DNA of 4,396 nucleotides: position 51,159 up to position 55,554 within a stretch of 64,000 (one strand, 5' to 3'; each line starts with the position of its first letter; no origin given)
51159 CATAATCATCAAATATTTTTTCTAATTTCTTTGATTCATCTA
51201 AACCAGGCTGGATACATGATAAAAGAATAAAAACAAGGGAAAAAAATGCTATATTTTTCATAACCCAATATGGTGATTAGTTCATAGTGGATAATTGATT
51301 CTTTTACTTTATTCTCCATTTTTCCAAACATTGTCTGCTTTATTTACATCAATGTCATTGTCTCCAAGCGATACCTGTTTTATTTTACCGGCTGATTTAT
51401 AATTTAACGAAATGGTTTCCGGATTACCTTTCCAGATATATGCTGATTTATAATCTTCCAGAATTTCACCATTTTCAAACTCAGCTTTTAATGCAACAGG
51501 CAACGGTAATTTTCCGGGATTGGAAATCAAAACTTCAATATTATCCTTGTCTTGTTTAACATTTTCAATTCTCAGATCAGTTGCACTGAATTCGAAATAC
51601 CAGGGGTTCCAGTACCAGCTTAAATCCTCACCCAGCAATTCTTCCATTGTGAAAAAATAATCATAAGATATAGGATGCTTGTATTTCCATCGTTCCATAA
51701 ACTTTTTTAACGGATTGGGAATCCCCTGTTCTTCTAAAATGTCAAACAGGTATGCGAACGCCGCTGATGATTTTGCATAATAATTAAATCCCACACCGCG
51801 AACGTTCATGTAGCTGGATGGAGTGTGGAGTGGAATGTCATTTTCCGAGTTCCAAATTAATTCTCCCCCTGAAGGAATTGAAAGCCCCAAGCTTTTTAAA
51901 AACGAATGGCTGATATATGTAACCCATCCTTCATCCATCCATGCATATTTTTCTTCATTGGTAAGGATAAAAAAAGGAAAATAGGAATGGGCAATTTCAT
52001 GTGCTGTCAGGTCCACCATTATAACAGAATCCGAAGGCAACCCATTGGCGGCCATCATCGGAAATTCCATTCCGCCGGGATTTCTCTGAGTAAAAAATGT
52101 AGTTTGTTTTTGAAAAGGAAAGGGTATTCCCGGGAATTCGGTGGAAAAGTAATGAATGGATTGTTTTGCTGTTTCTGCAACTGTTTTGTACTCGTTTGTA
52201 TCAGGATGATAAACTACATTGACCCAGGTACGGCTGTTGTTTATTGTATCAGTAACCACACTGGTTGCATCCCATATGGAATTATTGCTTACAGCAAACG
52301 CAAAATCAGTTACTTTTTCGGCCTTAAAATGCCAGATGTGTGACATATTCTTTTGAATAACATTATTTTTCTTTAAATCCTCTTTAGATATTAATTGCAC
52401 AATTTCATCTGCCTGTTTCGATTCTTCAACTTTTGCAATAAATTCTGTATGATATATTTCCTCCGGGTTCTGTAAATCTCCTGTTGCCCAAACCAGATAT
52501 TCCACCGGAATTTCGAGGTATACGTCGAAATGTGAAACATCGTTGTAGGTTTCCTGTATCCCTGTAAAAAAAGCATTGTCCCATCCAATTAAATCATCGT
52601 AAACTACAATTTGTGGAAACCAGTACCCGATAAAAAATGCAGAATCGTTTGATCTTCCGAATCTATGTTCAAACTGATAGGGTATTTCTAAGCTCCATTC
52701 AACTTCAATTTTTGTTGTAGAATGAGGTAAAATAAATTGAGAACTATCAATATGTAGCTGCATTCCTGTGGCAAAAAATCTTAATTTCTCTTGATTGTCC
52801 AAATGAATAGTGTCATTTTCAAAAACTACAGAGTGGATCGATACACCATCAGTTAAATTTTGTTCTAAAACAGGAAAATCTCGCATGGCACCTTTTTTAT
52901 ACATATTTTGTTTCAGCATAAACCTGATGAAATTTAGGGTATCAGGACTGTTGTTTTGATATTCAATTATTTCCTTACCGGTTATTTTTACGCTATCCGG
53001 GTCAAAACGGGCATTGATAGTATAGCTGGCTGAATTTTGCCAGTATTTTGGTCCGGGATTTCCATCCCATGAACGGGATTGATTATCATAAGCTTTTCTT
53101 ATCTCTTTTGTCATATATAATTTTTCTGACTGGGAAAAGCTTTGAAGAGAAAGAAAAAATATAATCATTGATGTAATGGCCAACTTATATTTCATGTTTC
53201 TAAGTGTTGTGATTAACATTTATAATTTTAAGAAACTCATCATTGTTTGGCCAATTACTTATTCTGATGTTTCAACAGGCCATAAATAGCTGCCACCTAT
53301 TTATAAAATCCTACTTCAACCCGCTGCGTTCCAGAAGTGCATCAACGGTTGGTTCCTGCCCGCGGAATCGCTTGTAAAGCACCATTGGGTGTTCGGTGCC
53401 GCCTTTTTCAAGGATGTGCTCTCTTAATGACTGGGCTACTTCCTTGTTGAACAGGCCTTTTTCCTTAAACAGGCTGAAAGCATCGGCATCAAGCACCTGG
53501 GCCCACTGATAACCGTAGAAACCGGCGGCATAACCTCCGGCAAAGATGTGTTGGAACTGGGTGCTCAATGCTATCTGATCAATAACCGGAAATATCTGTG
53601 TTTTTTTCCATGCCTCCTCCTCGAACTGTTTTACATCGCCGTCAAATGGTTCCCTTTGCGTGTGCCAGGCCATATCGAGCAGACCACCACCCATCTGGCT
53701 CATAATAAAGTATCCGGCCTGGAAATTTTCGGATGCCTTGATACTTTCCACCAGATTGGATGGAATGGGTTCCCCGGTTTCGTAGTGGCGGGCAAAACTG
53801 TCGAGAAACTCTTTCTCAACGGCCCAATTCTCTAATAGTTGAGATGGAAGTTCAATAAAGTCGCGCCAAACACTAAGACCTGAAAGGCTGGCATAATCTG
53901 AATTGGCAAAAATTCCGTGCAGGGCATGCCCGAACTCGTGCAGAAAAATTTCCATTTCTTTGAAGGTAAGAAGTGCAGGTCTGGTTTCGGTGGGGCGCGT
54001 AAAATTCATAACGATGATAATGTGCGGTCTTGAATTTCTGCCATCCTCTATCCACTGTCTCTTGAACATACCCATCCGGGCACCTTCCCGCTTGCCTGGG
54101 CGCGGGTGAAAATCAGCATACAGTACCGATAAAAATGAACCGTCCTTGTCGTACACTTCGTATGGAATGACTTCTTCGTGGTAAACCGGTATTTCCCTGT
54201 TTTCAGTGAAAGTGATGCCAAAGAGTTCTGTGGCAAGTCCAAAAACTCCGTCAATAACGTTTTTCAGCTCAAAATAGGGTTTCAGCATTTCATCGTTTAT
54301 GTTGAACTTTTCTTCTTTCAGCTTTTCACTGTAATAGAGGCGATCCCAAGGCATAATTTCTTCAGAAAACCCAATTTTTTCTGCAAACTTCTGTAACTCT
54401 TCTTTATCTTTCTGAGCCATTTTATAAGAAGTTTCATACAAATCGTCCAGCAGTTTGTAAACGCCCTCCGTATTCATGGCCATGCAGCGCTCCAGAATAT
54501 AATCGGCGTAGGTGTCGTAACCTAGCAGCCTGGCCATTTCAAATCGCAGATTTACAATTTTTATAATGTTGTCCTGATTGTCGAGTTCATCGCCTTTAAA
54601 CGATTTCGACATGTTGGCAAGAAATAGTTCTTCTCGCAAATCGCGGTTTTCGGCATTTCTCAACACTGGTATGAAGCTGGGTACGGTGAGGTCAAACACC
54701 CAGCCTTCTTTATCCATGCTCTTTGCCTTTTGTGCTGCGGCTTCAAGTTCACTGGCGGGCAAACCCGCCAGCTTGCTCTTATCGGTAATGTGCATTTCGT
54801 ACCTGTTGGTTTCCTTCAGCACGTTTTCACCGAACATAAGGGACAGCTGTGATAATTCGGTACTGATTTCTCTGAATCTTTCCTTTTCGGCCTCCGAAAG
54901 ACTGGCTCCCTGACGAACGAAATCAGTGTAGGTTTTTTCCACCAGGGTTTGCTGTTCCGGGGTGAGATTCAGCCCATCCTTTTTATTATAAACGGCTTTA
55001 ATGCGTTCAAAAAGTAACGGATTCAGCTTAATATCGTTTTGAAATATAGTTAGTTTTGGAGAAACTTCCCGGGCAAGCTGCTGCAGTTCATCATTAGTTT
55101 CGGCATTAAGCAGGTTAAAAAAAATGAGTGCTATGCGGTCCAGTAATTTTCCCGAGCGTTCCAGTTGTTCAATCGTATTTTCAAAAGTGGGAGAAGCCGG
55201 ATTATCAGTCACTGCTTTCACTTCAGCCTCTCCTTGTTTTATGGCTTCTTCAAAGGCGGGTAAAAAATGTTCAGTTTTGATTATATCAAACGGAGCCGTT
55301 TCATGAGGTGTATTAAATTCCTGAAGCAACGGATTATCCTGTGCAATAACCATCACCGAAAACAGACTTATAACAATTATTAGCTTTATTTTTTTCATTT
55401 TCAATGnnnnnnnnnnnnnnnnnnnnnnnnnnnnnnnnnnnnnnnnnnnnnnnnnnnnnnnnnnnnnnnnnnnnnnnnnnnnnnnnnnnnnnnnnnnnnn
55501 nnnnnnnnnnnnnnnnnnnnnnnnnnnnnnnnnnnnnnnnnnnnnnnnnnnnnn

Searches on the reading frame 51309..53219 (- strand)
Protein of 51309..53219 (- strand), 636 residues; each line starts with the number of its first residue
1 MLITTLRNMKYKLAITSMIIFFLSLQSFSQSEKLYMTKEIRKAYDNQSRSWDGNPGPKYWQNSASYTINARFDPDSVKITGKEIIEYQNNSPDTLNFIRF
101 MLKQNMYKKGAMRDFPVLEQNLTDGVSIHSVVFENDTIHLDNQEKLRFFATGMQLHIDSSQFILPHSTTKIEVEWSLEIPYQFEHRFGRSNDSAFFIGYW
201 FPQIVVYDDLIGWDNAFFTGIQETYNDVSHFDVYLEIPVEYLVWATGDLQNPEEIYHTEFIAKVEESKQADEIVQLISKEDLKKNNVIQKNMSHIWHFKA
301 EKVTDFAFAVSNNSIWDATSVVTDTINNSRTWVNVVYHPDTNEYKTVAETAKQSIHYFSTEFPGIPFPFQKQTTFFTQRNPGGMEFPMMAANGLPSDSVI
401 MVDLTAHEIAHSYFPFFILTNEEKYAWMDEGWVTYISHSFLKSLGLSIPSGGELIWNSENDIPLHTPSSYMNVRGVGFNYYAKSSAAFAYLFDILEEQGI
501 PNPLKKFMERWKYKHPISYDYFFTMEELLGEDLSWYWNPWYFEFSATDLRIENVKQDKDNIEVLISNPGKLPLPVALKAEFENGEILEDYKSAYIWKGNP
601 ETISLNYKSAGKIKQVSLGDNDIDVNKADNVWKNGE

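Call 13: search_protein_families(library=pfam, proteins=[window:51309-53219:-], max_evalue=0.001)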
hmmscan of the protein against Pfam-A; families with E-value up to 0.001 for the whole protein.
window:51309-53219:- (636 aa): 1 family
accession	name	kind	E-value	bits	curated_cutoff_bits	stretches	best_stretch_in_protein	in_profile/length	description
PF01433.26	Peptidase_M1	-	2.4e-05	24.5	27.7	0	400-540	66-218/218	Peptidase family M1 domain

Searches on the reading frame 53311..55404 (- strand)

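Call 13: search_protein_families(library=pfam, proteins=[window:53311-55404:-], max_evalue=0.001)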
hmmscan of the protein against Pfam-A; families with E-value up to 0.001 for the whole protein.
window:53311-55404:- (697 aa): 2 families
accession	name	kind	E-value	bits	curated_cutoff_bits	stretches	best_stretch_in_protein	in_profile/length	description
PF01432.26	Peptidase_M3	-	4.4e-127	425.6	27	1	248-695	2-456/457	Peptidase family M3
PF19310.4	TOP_N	-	7.3e-06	26.2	27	1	54-174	4-123/123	Neurolysin/Thimet oligopeptidase, N-terminal domain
